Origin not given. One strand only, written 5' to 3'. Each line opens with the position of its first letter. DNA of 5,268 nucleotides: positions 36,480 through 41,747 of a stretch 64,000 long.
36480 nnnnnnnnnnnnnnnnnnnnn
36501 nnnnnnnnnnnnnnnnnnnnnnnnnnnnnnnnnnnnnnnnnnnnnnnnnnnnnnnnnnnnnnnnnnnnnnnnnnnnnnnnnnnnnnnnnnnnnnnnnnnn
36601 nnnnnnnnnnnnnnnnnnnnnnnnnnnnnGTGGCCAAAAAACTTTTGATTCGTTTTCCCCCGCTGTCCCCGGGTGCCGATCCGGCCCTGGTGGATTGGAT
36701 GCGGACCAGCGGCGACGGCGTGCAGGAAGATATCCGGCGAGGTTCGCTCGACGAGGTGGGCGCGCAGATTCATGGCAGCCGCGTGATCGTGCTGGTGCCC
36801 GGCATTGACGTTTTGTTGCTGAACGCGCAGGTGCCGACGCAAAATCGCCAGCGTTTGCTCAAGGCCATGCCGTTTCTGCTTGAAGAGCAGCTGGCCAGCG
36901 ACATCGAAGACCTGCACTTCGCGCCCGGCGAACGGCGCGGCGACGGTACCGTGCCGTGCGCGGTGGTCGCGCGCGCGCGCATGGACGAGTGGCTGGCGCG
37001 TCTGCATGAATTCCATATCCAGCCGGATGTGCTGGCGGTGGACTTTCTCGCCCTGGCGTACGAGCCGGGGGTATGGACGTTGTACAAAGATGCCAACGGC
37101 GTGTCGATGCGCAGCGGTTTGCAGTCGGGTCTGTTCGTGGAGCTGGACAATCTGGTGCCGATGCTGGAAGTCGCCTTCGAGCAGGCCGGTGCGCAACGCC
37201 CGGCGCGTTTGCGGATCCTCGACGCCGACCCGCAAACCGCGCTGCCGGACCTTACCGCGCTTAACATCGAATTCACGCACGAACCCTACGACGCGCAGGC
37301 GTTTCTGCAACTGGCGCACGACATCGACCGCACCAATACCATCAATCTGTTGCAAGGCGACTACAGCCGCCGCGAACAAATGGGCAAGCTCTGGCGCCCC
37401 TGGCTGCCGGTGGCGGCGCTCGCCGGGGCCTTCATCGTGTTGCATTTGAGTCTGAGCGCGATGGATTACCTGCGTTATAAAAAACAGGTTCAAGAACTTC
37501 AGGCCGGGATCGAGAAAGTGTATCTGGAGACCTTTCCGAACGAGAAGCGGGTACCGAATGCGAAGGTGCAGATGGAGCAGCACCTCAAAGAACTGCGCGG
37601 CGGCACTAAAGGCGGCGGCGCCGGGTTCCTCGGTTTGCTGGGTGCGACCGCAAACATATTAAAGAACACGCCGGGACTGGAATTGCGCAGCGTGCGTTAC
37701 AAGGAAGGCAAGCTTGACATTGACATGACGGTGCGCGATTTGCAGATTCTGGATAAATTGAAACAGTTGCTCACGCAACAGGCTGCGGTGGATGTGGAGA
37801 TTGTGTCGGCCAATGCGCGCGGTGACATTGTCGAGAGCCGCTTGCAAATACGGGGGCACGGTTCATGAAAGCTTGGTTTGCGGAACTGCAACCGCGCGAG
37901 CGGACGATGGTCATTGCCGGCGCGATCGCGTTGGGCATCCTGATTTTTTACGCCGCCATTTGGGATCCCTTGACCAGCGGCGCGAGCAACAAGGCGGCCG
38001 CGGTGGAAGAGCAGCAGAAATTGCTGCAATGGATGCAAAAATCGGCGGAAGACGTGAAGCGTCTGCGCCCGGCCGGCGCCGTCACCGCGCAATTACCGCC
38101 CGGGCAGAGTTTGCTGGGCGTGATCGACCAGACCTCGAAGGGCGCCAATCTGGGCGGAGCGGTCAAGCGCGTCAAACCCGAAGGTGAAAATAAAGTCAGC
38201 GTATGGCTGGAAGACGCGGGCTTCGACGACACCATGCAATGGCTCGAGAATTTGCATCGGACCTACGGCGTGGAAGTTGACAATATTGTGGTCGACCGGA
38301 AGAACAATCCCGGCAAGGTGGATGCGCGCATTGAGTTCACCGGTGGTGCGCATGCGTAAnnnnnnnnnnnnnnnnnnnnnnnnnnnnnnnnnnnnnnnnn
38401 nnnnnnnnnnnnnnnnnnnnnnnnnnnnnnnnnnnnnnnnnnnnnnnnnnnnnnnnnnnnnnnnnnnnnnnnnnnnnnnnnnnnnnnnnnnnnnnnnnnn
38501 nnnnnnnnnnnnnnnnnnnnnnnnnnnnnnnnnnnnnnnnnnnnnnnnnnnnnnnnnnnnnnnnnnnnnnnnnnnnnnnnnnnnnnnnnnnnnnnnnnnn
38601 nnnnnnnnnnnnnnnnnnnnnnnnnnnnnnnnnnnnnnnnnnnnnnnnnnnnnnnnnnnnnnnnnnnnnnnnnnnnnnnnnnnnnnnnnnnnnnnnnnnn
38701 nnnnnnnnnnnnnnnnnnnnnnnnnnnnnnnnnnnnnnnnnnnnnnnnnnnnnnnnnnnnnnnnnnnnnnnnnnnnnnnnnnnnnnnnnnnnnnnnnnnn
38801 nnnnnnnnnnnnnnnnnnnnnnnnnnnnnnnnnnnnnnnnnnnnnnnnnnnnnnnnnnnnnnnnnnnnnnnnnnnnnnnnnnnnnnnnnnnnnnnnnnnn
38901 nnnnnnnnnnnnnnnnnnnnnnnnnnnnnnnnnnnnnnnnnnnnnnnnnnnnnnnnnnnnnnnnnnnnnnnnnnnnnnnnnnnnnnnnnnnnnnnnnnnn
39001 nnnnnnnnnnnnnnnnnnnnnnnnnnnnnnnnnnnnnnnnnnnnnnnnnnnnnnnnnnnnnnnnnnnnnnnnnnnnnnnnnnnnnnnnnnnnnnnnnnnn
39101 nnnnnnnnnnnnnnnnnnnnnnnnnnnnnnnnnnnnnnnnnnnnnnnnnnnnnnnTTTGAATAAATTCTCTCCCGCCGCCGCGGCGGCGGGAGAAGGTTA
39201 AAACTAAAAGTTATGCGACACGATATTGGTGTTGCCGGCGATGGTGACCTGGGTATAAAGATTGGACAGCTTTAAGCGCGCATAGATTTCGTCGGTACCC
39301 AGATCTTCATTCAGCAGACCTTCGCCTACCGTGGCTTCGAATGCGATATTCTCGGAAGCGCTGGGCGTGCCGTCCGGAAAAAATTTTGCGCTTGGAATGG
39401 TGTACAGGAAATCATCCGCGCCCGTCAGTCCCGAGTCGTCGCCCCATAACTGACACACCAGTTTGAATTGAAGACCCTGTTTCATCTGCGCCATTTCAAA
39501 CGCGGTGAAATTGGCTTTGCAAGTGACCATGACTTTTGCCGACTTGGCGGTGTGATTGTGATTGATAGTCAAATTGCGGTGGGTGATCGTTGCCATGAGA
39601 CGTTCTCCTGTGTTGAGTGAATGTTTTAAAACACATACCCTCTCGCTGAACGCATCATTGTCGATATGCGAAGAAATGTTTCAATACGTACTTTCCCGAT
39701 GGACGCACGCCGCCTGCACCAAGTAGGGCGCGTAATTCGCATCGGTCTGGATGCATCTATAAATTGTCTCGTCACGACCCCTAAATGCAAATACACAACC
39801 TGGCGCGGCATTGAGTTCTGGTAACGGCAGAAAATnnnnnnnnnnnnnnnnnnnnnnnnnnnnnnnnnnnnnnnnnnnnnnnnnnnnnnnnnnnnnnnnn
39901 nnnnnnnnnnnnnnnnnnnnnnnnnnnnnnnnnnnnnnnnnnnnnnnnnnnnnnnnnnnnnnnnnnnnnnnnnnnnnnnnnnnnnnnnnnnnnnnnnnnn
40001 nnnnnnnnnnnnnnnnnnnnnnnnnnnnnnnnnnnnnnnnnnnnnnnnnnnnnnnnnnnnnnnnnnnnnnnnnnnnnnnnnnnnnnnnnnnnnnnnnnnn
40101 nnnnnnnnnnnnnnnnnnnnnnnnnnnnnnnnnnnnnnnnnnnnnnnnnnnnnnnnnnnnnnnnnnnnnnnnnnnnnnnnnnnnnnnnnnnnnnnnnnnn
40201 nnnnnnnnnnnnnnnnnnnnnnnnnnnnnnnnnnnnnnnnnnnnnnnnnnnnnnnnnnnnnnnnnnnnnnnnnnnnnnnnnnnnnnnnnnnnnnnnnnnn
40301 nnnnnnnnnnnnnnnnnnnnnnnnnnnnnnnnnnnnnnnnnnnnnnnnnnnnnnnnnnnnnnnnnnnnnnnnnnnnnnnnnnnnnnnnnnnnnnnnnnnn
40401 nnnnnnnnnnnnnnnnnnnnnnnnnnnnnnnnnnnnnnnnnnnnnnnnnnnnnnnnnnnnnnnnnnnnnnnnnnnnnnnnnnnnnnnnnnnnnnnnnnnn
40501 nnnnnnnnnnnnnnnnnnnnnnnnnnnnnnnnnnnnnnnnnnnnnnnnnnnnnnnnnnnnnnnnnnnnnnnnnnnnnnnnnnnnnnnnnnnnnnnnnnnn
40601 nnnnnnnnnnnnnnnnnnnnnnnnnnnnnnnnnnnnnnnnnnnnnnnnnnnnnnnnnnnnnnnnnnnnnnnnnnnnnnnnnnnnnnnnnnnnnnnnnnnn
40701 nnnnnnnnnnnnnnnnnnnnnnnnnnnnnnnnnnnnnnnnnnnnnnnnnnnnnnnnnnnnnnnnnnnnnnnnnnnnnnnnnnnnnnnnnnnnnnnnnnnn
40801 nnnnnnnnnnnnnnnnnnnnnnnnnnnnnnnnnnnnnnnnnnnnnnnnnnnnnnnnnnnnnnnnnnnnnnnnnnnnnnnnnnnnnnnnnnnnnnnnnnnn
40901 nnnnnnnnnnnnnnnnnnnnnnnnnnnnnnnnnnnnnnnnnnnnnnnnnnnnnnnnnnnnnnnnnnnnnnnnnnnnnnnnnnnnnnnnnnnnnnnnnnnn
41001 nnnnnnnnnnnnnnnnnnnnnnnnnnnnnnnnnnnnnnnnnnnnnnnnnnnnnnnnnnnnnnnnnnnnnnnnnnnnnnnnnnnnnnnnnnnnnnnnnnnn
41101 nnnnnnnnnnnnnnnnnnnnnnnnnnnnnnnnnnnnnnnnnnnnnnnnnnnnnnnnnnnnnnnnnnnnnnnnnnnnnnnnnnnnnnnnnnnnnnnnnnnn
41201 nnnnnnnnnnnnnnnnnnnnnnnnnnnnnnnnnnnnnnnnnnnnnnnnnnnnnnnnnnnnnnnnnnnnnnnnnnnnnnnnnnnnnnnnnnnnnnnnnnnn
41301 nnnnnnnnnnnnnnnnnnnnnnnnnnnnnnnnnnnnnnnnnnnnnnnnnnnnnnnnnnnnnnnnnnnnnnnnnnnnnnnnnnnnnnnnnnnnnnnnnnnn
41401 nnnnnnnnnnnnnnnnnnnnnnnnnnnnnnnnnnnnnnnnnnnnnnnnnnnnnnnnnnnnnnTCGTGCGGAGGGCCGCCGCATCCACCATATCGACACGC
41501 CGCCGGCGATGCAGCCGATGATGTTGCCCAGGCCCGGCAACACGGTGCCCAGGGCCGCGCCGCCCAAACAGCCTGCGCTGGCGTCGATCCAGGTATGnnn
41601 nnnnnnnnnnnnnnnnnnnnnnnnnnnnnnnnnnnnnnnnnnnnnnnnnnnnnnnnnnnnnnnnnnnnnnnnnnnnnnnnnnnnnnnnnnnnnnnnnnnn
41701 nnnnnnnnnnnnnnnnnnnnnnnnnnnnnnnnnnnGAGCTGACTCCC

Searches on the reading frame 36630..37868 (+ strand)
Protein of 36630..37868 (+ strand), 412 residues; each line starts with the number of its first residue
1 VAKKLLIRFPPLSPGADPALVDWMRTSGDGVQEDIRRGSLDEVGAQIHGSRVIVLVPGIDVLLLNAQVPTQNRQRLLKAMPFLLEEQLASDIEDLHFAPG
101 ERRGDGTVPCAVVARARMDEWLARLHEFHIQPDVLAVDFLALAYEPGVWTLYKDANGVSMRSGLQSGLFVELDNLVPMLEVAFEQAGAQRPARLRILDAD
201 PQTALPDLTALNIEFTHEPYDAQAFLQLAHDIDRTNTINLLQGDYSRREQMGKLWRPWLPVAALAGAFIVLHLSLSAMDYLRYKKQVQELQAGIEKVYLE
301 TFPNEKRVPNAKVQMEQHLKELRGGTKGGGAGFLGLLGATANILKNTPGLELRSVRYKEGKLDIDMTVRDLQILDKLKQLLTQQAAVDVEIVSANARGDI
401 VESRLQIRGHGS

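Call 7: search_protein_families(library=ncbifam, proteins=[window:36630-37868:+], max_evalue=0.001)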
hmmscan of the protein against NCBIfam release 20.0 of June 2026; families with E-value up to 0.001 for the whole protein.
window:36630-37868:+ (412 aa): 2 families
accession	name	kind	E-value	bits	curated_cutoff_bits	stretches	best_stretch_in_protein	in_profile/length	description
TIGR01709.2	typeII_sec_gspL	equivalog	1.1e-79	268.3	65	1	14-401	6-389/392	type II secretion system protein GspL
NF041617.1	T2SS_L_SYNERG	exception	0.0003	19.8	150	1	249-389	226-363/387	type II secretion system protein GspL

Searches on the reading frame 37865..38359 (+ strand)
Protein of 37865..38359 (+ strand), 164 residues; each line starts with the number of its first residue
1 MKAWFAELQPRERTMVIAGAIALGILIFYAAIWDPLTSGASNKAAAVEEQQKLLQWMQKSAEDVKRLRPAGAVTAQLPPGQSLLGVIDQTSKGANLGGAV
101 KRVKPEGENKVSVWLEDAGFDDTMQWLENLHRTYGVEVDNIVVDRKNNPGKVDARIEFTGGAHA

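Call 7: search_protein_families(library=ncbifam, proteins=[window:37865-38359:+], max_evalue=0.001)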
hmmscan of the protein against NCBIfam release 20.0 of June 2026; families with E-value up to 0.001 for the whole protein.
window:37865-38359:+ (164 aa): 2 families
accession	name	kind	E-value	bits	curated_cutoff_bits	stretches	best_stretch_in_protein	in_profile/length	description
NF007274.0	PRK09731.1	exception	9.5e-14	51.5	352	1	5-159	29-176/178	GspM family type II secretion system protein YghD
NF040576.1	T2SS_GspM_XpsM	equivalog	0.00043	20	60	0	18-102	5-90/180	type II secretion system protein GspM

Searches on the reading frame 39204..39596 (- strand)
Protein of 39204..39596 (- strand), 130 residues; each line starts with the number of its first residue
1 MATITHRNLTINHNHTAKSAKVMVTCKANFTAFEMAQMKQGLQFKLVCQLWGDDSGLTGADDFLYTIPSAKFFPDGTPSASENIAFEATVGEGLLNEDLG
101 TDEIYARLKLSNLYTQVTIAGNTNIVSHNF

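Call 8: search_protein_families(library=pfam, proteins=[window:39204-39596:-], max_evalue=0.001)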
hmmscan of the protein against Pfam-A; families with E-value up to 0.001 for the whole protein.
window:39204-39596:- (130 aa): 0 families

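Call 23: search_protein_families(library=ncbifam, proteins=[window:39204-39596:-], max_evalue=0.01)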
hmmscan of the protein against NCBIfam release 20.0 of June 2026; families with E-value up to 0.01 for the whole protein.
window:39204-39596:- (130 aa): 0 families

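Call 59: search_solved_structures(query=window:39204-39596:-, max_evalue=1)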
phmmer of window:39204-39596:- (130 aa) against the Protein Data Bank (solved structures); distinct sequences matched with E-value up to 1: 0.

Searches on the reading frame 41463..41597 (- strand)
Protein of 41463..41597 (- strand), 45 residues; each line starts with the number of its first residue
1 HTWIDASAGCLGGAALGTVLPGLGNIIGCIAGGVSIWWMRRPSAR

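Call 32: search_protein_families(library=ncbifam, proteins=[window:41463-41597:-], max_evalue=10)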
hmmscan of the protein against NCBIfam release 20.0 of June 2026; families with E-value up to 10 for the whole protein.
seq(45 aa): 1 family
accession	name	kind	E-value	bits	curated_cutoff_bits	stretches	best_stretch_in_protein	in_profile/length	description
TIGR03789.1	pdsO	hypoth_equivalog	9.5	5.8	152.2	0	8-34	45-72/243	sortase-associated OmpA-like protein PdsO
